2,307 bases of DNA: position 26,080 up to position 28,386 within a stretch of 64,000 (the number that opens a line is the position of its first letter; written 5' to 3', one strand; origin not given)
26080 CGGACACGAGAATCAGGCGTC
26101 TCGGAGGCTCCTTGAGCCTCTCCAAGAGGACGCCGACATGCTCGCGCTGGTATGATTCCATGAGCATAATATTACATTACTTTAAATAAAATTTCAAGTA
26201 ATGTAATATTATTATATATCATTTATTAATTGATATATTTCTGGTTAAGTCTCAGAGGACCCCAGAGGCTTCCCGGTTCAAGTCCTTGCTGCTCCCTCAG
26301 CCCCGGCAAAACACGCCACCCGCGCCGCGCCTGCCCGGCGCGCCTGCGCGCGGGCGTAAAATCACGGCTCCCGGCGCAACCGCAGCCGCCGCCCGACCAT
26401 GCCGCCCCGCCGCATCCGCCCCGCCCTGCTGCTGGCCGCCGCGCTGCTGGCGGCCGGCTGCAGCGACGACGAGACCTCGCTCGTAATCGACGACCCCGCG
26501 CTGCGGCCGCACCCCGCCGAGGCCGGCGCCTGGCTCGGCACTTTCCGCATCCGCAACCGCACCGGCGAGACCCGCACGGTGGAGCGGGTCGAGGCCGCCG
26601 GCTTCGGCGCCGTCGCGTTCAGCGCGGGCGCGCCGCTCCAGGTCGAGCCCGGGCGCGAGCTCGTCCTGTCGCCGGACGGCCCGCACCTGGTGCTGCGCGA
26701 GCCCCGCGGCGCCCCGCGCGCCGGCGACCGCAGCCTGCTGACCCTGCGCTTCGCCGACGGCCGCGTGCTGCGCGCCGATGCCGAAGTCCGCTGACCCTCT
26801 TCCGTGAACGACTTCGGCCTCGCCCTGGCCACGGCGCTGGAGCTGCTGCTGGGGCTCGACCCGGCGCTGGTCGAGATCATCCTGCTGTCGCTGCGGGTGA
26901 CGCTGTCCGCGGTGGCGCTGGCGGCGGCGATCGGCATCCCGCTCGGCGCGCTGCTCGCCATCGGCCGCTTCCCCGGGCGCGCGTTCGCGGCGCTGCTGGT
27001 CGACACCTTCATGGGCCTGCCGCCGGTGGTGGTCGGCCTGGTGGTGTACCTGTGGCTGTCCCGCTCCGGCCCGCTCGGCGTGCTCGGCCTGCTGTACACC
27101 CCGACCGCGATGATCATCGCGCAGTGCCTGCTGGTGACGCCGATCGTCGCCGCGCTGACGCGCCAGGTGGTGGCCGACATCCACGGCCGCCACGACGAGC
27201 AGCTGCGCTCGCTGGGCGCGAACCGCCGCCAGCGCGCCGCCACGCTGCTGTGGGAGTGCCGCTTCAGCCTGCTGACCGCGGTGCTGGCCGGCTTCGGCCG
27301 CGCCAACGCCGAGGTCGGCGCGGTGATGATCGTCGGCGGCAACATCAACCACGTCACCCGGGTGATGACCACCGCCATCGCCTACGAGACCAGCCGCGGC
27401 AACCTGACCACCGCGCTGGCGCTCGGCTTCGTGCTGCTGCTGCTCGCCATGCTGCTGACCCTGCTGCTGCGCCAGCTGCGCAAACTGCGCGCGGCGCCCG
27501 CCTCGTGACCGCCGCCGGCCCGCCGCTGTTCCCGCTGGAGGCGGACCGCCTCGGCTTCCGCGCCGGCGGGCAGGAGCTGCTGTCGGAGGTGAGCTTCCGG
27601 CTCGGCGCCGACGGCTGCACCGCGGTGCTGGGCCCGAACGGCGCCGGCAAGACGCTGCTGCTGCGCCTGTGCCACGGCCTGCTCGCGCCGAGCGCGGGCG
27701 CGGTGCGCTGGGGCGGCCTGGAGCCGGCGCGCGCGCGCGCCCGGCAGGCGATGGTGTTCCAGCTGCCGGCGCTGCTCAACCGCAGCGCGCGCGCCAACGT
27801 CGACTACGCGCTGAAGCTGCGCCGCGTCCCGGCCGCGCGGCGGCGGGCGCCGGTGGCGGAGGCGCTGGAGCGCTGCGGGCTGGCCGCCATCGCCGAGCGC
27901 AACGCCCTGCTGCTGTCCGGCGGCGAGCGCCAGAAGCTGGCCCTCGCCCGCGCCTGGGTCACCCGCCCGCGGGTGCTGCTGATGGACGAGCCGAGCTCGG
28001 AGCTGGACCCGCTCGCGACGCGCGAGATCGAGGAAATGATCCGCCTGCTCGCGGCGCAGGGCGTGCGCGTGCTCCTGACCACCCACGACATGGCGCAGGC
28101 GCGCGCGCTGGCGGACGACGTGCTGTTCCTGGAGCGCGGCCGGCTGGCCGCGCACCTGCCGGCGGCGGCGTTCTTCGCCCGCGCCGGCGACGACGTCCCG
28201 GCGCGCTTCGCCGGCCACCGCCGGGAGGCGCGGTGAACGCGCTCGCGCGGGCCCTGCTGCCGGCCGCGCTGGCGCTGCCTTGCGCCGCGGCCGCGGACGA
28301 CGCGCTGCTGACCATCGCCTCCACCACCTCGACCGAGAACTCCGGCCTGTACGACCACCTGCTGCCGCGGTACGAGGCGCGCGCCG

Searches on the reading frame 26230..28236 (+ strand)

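Call 18: search_protein_families(library=pfam, proteins=[window:26230-28236:+], max_evalue=0.01)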
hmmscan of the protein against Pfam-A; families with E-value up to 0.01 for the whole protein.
window:26230-28236:+ (668 aa): 3 families
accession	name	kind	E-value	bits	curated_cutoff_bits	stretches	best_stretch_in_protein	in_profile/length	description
PF00005.33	ABC_tran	-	1.5e-24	87.6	25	1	451-589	1-136/137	ABC transporter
PF13304.12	AAA_21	-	1.3e-12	48.9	27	1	557-621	233-300/304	AAA domain, putative AbiEii toxin, Type IV TA system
PF02463.25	SMC_N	-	0.00056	19.8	40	0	561-623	136-201/220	RecF/RecN/SMC N terminal domain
